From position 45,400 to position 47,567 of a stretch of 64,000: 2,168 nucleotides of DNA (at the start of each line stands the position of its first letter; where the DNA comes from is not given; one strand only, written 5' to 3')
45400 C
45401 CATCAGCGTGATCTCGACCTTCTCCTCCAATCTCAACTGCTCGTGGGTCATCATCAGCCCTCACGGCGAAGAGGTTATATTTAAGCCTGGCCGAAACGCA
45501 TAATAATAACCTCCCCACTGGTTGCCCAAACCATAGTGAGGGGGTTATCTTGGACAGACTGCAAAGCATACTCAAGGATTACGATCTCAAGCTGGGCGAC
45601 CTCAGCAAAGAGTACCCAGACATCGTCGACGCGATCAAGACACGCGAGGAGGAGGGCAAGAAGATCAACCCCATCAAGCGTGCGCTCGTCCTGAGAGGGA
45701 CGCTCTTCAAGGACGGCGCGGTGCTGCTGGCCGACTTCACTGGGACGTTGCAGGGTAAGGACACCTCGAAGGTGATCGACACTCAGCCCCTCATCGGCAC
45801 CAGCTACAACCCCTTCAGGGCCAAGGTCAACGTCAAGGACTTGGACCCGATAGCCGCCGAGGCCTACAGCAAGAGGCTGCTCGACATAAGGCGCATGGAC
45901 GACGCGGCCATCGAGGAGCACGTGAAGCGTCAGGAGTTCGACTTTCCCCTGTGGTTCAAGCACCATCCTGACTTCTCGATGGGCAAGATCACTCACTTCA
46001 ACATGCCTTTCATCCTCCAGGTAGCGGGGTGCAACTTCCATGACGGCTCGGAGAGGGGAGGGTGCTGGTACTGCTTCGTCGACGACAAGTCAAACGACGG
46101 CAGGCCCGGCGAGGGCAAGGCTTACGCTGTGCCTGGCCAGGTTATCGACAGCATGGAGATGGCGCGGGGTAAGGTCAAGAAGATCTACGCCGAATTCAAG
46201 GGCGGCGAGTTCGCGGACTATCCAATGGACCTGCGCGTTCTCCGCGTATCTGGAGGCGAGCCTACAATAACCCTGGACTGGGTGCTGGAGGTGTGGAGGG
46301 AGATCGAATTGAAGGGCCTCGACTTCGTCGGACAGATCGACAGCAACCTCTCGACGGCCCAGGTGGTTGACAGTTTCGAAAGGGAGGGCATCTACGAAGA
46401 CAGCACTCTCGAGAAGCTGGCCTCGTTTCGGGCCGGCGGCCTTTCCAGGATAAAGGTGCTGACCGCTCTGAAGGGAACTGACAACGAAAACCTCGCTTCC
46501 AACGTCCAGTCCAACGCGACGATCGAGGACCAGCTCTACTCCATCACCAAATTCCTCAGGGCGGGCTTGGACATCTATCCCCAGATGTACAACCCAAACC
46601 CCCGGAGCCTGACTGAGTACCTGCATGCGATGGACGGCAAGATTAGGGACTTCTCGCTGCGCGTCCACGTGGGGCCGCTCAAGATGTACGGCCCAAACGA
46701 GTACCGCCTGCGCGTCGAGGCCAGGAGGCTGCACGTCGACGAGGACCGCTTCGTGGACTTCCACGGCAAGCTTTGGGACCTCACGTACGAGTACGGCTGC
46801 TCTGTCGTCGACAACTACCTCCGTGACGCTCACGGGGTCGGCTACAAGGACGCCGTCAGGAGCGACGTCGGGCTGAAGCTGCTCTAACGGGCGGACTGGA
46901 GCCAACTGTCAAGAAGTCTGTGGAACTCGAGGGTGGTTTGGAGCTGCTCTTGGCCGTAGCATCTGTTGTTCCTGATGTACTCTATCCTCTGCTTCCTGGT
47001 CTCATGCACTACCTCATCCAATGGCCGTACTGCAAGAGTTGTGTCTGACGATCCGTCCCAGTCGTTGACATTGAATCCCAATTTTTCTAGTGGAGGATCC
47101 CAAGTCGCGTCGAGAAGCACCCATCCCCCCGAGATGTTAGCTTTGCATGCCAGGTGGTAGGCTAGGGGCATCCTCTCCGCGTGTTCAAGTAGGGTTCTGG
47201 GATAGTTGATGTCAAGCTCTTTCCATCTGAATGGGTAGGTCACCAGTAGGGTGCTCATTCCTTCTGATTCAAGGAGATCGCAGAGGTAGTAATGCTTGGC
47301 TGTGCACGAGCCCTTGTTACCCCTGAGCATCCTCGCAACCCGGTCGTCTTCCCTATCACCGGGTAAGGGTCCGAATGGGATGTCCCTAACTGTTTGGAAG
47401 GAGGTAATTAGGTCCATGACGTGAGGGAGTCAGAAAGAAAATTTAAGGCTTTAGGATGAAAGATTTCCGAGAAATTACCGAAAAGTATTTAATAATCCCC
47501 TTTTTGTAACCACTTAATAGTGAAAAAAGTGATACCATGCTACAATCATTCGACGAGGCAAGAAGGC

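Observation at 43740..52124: Candidate novel biosynthetic cluster: two radical-SAM-like enzymes with non-canonical Cys motifs, ComDE/Ppd-like ThDP decarboxylase, SAM-MTase, PurM-like, TraB-like, DUF2064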

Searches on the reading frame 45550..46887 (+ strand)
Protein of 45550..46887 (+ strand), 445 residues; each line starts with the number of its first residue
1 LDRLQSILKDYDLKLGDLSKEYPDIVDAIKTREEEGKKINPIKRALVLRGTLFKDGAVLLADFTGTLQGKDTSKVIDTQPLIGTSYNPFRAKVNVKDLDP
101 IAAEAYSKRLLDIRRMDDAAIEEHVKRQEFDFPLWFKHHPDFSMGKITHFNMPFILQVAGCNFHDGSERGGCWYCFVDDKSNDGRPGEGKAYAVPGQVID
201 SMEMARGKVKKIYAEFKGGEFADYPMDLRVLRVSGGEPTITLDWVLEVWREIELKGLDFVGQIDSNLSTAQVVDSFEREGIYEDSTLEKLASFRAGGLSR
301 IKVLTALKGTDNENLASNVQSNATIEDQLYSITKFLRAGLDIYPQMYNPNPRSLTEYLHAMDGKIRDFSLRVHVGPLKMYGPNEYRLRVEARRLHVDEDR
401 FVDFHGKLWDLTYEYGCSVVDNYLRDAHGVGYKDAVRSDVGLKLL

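Call 3: search_protein_families(library=pfam, proteins=[window:45550-46887:+], max_evalue=0.01)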
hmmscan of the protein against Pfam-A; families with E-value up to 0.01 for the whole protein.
window:45550-46887:+ (445 aa): 1 family
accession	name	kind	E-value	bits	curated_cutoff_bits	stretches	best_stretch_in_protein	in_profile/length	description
PF04055.27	Radical_SAM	-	0.0016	19.1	29.5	1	164-341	10-142/166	Radical SAM superfamily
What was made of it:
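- On Radical SAM superfamily (ORF 45550-46887): PF04055 scores only 19.1 bits against a 29.5 cut-off (call 3).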

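Call 4: search_protein_families(library=ncbifam, proteins=[window:45550-46887:+], max_evalue=0.01)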
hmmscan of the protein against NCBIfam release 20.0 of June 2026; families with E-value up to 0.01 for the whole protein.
window:45550-46887:+ (445 aa): 0 families

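Call 5: find_homologous_proteins(query=window:45550-46887:+)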
Query window:45550-46887:+ (445 aa): 158 proteins with E <= 0.001 among 8000 candidates; the best 120 are listed.
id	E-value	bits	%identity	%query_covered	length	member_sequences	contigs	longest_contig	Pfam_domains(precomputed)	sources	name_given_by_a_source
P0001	0.0e+0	1024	100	100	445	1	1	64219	-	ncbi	-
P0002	9.5e-154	531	58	91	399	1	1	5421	PF04055.28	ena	-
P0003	1.0e-153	531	58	91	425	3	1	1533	PF04055.28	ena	-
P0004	1.4e-153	530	59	91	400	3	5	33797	PF04055.28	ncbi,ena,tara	tara:strand:- start:1077 stop:2279 length:1203 start_codon:yes stop_codon:yes gene_type:complete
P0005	2.2e-152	526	58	91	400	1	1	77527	PF04055.28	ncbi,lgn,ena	-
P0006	2.4e-151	523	58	91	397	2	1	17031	-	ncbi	-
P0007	2.3e-149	516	59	92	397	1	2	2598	PF04055.28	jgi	-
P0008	4.3e-149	516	56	93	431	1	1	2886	-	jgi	jgi:hypothetical protein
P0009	5.8e-149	515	57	91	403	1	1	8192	PF04055.28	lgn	-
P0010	6.8e-149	515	57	91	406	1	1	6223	PF04055.28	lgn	-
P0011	5.8e-148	512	57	91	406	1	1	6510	-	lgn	-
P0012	1.3e-147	511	56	91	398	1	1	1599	PF04055.28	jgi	jgi:uncharacterized Fe-S cluster-containing radical SAM superfamily protein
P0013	4.6e-147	509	58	92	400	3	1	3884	PF04055.28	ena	-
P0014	7.9e-147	508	57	91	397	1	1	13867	PF04055.28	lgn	-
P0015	9.3e-147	508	56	91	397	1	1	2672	PF04055.28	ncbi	-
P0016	1.4e-146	507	58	92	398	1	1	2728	PF04055.28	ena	-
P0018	7.8e-146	505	58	91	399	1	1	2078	PF04055.28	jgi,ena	-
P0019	8.4e-146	505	57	91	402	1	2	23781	PF04055.28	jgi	jgi:uncharacterized Fe-S cluster-containing radical SAM superfamily protein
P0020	8.6e-146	505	56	92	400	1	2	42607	PF04055.28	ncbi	-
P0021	1.0e-145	504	57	91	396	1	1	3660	PF04055.28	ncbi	-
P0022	1.5e-145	504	56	91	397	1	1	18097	PF04055.28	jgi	jgi:pyruvate-formate lyase-activating enzyme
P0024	1.8e-145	504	55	91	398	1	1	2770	PF04055.28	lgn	-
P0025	4.8e-145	502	56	91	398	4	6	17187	PF04055.28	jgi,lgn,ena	jgi:uncharacterized Fe-S cluster-containing radical SAM superfamily protein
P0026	1.4e-144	501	57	92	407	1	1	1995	PF04055.28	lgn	-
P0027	1.5e-144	501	58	92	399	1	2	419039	PF04055.28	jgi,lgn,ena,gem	-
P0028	1.9e-144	500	57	92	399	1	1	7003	PF04055.28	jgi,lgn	jgi:uncharacterized Fe-S cluster-containing radical SAM superfamily protein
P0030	3.0e-144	500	58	92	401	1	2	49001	PF04055.28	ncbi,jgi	jgi:uncharacterized Fe-S cluster-containing radical SAM superfamily protein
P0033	5.7e-143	495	56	91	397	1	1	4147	PF04055.28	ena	-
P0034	7.8e-143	495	56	91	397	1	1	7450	PF04055.28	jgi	-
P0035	2.1e-142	494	55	91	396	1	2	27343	PF04055.28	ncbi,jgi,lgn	jgi:uncharacterized Fe-S cluster-containing radical SAM superfamily protein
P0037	3.4e-142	493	56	91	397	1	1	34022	PF04055.28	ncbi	-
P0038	4.6e-142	492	56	91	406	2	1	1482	PF04055.28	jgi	jgi:uncharacterized Fe-S cluster-containing radical SAM superfamily protein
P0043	3.9e-141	489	55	91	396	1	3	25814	PF04055.28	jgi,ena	-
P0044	8.8e-141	488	56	92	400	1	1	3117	PF04055.28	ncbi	-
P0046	1.3e-140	488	57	91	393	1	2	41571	PF04055.28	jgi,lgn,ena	jgi:uncharacterized Fe-S cluster-containing radical SAM superfamily protein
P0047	1.4e-140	487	55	91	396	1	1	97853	PF04055.28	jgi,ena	-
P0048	1.5e-140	487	55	92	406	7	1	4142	PF04055.28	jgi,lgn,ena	-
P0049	1.9e-140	487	55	91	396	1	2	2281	PF04055.28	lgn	-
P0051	2.2e-140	487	55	92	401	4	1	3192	PF04055.28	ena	-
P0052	4.3e-140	486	55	91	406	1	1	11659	PF04055.28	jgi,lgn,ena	-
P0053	5.9e-140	485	55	92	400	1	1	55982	PF04055.28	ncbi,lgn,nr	ncbi:radical SAM protein [Candidatus Woesearchaeota archaeon]|nr:radical SAM protein [Candidatus Woe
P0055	8.5e-140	485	54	91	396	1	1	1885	PF04055.28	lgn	-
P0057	1.4e-139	484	55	91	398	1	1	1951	PF04055.28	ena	-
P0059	2.8e-139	483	55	91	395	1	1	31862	PF04055.28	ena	-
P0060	2.8e-139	483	54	92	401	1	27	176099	-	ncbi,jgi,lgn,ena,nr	ncbi:radical SAM protein [archaeon]|jgi:hypothetical protein|nr:radical SAM protein [archaeon] MBT43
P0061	7.0e-139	482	55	92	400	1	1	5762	PF04055.28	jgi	-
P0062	1.3e-138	481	55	91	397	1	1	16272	PF04055.28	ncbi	-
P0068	1.6e-137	477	54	92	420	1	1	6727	PF04055.28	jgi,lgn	jgi:hypothetical protein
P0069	2.4e-137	477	53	91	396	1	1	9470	PF04055.28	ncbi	ncbi:hypothetical protein ACFL1H_04805 [Nanoarchaeota archaeon]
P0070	2.9e-137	477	55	91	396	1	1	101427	PF04055.28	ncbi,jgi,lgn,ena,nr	ncbi:MAG: radical SAM protein [Nanoarchaeota archaeon]|nr:radical SAM protein [Nanoarchaeota archaeo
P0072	3.8e-137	476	54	92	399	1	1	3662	PF04055.28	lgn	-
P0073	4.0e-137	476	53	91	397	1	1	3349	PF04055.28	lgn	-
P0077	4.6e-136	473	54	91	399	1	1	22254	PF04055.28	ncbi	-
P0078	5.0e-136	472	53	91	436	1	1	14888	PF04055.28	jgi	jgi:pyruvate-formate lyase-activating enzyme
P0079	5.5e-136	472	53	91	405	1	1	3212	PF04055.28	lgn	-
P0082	4.0e-135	469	54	91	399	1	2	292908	PF04055.28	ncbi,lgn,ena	-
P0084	8.3e-135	468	53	91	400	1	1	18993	PF04055.28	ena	-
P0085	8.9e-135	468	53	91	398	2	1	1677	PF04055.28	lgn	-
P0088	1.8e-134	467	54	93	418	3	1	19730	PF04055.28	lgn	-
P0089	2.6e-134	467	54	92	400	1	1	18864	PF04055.28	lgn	-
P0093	5.4e-133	462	54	92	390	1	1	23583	PF04055.28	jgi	-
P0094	9.8e-133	462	55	92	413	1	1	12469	PF04055.28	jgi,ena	-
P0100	2.4e-131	457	53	92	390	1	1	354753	PF04055.28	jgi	jgi:hypothetical protein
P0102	5.2e-131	456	51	91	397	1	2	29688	PF04055.28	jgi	jgi:uncharacterized Fe-S cluster-containing radical SAM superfamily protein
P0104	1.1e-130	455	54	92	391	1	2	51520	PF04055.28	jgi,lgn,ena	jgi:sulfatase maturation enzyme AslB (radical SAM superfamily)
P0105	1.3e-130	455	52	92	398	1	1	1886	PF04055.28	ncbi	-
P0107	8.5e-130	452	53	91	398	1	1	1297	PF04055.28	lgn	-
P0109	3.5e-129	450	50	91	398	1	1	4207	PF04055.28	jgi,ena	-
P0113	1.1e-127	445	55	82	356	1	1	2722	PF04055.28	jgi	jgi:uncharacterized Fe-S cluster-containing radical SAM superfamily protein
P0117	2.5e-124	434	49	93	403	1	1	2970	PF04055.28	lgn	-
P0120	5.7e-123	429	55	80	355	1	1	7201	PF04055.28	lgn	-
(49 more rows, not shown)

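Call 7: find_encoding_contigs(protein=P0001, flank=10000, max_places=3)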
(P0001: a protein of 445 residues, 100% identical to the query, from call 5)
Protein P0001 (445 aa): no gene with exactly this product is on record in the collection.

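Call 8: find_encoding_contigs(protein=P0027, flank=8000, max_places=2)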
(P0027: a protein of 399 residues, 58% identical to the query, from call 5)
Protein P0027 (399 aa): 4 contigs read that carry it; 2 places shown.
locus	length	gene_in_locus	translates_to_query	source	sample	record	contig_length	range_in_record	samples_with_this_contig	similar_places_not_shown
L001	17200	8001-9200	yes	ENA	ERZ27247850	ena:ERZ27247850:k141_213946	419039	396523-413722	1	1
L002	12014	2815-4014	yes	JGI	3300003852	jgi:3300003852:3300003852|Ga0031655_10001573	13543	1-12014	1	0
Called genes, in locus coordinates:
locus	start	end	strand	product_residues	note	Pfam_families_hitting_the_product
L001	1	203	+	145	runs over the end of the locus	PF09946:DUF2178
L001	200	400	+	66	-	PF12844:HTH_19, PF13560:HTH_31, PF01381:HTH_3, PF13443:HTH_26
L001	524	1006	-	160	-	-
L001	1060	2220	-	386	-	PF00438:S-AdoMet_synt_N, PF02772:S-AdoMet_synt_M, PF02773:S-AdoMet_synt_C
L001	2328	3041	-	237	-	PF00149:Metallophos, PF12850:Metallophos_2 (weak)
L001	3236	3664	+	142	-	-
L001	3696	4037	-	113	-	PF00719:Pyrophosphatase (weak)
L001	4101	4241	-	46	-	-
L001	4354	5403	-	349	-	PF00478:IMPDH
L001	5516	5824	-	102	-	-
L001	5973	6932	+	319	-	PF12840:HTH_20 (faint), PF13404:HTH_AsnC-type, PF13412:HTH_24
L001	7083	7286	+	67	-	PF24434:DUF7557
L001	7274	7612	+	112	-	-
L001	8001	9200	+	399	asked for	PF04055:Radical_SAM (weak)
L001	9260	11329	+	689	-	PF02463:SMC_N (faint), PF13476:AAA_23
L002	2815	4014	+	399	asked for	PF04055:Radical_SAM (weak)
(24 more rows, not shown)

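Call 11: search_solved_structures(query=window:45550-46887:+, max_evalue=1)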
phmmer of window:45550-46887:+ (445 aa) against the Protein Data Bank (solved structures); distinct sequences matched with E-value up to 1: 4.
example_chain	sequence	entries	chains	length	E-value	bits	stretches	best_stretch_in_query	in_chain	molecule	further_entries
7yui_A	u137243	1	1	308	0.62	12.3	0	14-63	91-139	Polyubiquitin-C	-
6d68_C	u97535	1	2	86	0.62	12.3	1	2-63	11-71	Ubv.G1.1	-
5b83_A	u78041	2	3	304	0.73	12.1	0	14-63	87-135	tetra ubiquitin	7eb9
5h07_A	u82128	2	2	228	0.98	11.7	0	14-63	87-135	Polyubiquitin-C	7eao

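Call 40: search_solved_structures(query=A2, max_evalue=1)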
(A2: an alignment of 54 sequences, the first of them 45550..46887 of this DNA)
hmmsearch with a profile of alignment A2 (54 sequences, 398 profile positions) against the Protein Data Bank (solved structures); distinct sequences matched with E-value up to 1: 1.
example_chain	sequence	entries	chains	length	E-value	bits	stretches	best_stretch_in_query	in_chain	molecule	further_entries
1yw5_A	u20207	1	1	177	0.14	14.1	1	348-396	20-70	peptidyl prolyl cis/trans isomerase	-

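Call 49: search_protein_families(library=padloc, proteins=[window:45550-46887:+], max_evalue=0.01)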
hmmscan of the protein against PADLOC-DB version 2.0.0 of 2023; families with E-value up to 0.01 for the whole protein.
window:45550-46887:+ (445 aa): 0 families

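Call 52: find_encoding_contigs(protein=P0060, flank=6000, max_places=4)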
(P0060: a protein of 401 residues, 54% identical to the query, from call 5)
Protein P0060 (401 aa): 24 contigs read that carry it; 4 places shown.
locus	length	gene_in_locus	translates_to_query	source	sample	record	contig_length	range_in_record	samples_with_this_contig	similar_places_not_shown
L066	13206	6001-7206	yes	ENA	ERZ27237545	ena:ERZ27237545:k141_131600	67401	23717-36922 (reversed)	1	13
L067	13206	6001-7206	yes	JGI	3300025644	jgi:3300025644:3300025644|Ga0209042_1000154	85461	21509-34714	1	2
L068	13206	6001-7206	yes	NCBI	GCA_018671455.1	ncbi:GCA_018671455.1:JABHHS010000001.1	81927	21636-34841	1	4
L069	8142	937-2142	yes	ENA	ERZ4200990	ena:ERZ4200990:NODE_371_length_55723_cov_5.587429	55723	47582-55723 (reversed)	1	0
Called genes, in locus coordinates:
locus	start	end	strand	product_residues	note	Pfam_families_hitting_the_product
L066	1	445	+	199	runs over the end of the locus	PF13238:AAA_18 (weak), PF13671:AAA_33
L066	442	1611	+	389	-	PF00919:UPF0004, PF04055:Radical_SAM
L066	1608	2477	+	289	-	-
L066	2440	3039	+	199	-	PF13521:AAA_28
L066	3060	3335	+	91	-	-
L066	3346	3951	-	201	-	PF00149:Metallophos, PF12850:Metallophos_2, PF14582:Metallophos_3 (faint)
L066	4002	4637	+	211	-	-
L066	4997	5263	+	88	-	PF22665:WHD_DUF6293 (faint)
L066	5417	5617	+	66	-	-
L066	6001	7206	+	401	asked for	-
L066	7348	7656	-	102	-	PF02150:Zn_ribbon_RPB9 (weak), PF01096:Zn_ribbon_TFIIS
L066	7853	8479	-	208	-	-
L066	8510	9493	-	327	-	PF01022:HTH_5 (faint), PF01047:MarR (faint), PF13404:HTH_AsnC-type (weak), PF13412:HTH_24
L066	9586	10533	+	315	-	-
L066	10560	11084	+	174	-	PF13302:Acetyltransf_3, PF13420:Acetyltransf_4 (weak), PF00583:Acetyltransf_1, PF13523:Acetyltransf_8 (weak)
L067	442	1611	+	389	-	PF00919:UPF0004, PF04055:Radical_SAM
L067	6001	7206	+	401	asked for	-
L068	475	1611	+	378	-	PF00919:UPF0004, PF04055:Radical_SAM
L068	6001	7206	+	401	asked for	-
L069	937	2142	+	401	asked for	-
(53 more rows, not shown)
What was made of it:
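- Closest known: Pyruvate formate-lyase activating enzyme. Different: The family is 50-60% identical across DPANN and always stands alone (calls 5, 8, 52).
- ORF 45550 homologues stand alone in DPANN genomes (calls 8, 52).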

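Call 59: predict_structure(alignment_id=A2)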
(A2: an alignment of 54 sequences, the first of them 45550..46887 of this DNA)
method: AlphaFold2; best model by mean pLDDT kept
length: 445 residues; sequences in the alignment: 54
mean_pLDDT: 93.7   pTM: 0.91
mean pLDDT of the five models: 93.7, 93.7, 92.4, 92.0, 91.8
residues with pLDDT >= 90: 376; 70-90: 67; 50-70: 2; < 50: 0
segments of 3 or more residues with pLDDT < 50: none
pLDDT, mean of each block of 10 residues (from residue 1): 94 97 95 81 94 96 84 82 93 95 96 98 96 97 97 95 85 81 89 97 96 95 95 86 97 96 92 97 97 87 96 93 95 97 96 98 98 93 91 96 97 98 98 97 97
secondary structure, 60 per line:
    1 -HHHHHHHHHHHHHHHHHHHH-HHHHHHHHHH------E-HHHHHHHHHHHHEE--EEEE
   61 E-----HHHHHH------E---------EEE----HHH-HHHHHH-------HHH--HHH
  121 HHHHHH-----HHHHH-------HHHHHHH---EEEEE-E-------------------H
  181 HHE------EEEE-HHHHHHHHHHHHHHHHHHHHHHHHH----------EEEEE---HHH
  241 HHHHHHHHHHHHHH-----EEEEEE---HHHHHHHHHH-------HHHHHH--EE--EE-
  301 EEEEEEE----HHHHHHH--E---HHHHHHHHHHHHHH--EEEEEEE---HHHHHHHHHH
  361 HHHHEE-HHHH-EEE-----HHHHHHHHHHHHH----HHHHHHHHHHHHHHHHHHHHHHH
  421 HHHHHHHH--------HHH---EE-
elements in order: H2-21 H23-32 H41-52 E57-61 H67-72 E89-91 H100-105 H118-126 H132-136 H144-150 E154-158 E190-193 H195-219 E230-234 H238-254 E260-265 H269-278 H286-291 E301-307 H312-318 H325-338 E341-347 H351-364 H368-371 E373-375 H381-393 H398-428
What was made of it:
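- On Radical SAM superfamily (ORF 45550-46887): AF2 pLDDT 93.7 (call 59).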

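Call 70: list_cluster_members(proteins=[P0001, P0121])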
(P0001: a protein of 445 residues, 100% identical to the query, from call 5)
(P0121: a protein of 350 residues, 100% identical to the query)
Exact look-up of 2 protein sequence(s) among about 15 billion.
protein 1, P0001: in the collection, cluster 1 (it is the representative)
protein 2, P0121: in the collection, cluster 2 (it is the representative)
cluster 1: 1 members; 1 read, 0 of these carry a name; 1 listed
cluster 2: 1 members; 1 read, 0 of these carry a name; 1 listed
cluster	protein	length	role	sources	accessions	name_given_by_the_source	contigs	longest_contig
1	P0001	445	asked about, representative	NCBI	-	-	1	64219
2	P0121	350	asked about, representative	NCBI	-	-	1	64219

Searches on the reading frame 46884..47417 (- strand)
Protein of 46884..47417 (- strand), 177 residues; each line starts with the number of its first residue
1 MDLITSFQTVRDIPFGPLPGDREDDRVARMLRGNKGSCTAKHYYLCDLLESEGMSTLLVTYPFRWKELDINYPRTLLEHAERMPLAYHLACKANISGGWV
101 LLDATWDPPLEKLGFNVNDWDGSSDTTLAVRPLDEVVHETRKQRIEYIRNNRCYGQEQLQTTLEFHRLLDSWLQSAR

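Call 3: search_protein_families(library=pfam, proteins=[window:46884-47417:-], max_evalue=0.01)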
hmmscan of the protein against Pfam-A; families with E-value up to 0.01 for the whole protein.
window:46884-47417:- (177 aa): 0 families

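Call 4: search_protein_families(library=ncbifam, proteins=[window:46884-47417:-], max_evalue=0.01)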
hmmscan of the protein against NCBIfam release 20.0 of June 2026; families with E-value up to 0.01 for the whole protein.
window:46884-47417:- (177 aa): 0 families

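Call 28: search_protein_families(library=pfam, proteins=[window:46884-47417:-], max_evalue=0.1)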
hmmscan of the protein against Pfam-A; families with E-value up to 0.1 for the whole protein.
window:46884-47417:- (177 aa): 0 families

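Call 49: search_protein_families(library=padloc, proteins=[window:46884-47417:-], max_evalue=0.01)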
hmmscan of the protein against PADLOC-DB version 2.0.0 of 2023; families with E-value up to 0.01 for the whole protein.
window:46884-47417:- (177 aa): 0 families

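Call 78: search_protein_families(library=pfam, proteins=[window:46884-47417:-], max_evalue=10)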
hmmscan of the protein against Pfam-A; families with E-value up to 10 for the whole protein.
window:46884-47417:- (177 aa): 0 families

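Call 80: search_solved_structures(query=A4, max_evalue=10, show_alignments=2)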
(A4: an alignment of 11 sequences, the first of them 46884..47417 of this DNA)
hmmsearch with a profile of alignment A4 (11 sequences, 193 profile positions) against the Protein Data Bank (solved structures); distinct sequences matched with E-value up to 10: 0.
